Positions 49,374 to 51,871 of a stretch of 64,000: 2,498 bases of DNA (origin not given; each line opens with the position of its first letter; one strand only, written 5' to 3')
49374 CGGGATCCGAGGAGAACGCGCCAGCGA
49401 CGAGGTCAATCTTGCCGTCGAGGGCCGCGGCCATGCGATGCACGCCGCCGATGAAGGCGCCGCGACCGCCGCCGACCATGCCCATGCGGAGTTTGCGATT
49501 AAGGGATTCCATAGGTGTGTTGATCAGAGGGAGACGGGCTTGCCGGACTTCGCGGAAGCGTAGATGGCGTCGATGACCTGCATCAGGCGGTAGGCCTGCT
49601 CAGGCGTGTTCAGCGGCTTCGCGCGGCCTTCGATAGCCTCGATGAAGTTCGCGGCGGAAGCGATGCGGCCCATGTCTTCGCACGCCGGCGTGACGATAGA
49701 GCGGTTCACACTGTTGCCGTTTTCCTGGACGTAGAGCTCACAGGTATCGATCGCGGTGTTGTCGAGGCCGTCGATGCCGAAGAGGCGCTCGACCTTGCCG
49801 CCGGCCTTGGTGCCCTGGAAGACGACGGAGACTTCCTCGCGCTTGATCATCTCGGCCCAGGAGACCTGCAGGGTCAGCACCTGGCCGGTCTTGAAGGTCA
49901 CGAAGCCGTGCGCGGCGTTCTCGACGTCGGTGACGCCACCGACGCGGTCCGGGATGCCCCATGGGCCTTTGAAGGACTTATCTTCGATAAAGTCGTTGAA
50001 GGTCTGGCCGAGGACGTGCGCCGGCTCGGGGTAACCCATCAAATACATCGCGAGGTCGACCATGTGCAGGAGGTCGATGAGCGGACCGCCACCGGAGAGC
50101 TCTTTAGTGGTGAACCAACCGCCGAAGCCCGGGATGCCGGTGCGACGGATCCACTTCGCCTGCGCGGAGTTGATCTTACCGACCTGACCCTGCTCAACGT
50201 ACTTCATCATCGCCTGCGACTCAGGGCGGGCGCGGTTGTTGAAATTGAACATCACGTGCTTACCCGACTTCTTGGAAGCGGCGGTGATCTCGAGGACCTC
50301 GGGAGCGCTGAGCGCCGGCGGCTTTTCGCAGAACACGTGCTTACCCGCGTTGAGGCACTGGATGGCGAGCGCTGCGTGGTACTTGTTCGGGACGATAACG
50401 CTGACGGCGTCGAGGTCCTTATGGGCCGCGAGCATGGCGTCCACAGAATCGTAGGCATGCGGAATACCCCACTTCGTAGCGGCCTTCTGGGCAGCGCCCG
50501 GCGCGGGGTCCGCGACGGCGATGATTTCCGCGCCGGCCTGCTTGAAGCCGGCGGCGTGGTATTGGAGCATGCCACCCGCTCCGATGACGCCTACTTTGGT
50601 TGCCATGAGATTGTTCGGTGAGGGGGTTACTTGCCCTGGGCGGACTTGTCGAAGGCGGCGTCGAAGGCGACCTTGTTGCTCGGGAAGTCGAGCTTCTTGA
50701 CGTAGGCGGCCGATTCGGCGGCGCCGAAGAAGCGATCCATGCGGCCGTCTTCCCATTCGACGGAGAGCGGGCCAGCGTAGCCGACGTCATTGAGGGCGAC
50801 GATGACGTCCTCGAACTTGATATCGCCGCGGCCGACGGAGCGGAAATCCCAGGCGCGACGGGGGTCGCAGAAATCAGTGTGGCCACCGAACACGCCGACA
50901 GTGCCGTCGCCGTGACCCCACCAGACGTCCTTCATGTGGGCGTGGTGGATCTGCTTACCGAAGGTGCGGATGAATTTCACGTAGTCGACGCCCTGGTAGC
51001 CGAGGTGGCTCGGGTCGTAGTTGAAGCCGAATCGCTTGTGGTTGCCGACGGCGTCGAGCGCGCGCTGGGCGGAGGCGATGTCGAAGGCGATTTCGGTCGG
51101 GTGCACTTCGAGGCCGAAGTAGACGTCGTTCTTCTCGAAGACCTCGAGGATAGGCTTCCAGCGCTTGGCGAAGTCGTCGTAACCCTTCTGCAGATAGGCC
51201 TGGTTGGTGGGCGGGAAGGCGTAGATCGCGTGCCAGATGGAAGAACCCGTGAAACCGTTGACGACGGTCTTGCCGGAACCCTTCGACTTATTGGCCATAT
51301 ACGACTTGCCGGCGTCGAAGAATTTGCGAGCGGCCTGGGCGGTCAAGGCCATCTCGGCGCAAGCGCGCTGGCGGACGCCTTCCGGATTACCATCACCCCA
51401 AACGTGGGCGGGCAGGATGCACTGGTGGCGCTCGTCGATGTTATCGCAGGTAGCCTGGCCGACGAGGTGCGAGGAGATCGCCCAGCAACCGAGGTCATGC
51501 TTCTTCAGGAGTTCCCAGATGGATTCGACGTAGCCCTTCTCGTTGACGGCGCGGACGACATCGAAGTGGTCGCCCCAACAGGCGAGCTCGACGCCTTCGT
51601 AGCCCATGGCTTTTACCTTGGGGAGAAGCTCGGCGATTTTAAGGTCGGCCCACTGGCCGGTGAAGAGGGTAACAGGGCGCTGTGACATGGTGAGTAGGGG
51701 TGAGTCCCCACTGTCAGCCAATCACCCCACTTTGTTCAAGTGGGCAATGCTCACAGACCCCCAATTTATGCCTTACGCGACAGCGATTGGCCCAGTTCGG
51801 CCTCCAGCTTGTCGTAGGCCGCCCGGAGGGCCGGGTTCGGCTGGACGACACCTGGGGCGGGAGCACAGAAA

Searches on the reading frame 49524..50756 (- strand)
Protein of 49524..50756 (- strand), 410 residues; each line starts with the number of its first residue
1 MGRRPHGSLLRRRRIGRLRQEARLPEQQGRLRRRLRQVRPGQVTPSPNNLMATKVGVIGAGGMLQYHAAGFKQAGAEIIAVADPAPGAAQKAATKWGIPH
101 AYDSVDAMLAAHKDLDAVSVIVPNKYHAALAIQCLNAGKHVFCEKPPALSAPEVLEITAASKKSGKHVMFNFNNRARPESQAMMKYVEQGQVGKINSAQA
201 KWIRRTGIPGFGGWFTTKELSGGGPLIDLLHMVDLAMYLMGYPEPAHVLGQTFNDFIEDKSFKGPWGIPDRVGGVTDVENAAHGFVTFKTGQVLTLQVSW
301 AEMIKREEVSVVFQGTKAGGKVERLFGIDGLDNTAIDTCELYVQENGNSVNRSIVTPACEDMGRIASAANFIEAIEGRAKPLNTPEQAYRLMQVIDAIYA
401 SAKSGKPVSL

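Call 41: search_protein_families(library=pfam, max_evalue=1e-10, proteins=[window:49524-50756:-])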
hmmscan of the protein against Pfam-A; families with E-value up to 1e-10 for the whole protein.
window:49524-50756:- (410 aa): 3 families
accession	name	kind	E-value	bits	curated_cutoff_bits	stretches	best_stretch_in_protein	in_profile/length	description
PF01408.29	GFO_IDH_MocA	-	8.6e-28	97.9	24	1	54-172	2-120/120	Oxidoreductase family, NAD-binding Rossmann fold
PF02894.22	GFO_IDH_MocA_C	-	7.7e-18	65.5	22.9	1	186-410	3-218/218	Oxidoreductase family, C-terminal alpha/beta domain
PF22725.1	GFO_IDH_MocA_C3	-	6.7e-14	52.4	27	1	181-318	2-121/124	GFO/IDH/MocA C-terminal domain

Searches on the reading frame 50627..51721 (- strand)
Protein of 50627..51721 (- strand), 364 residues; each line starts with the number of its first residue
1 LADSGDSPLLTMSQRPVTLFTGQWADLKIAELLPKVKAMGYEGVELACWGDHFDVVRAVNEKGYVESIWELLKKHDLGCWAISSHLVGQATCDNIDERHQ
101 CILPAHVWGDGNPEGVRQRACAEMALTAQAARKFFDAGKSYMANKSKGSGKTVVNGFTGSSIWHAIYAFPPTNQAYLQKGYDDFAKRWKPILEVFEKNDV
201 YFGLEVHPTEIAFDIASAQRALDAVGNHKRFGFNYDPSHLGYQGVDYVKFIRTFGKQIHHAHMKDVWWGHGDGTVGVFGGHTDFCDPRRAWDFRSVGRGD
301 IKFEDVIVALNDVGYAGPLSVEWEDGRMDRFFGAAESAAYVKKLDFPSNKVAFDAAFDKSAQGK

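Call 41: search_protein_families(library=pfam, max_evalue=1e-10, proteins=[window:50627-51721:-])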
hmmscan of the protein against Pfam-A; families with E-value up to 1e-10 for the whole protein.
window:50627-51721:- (364 aa): 1 family
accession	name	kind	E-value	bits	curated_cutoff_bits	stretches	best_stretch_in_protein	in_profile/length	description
PF01261.30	AP_endonuc_2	-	3.9e-34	118.9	31.1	1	35-343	3-248/249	Xylose isomerase-like TIM barrel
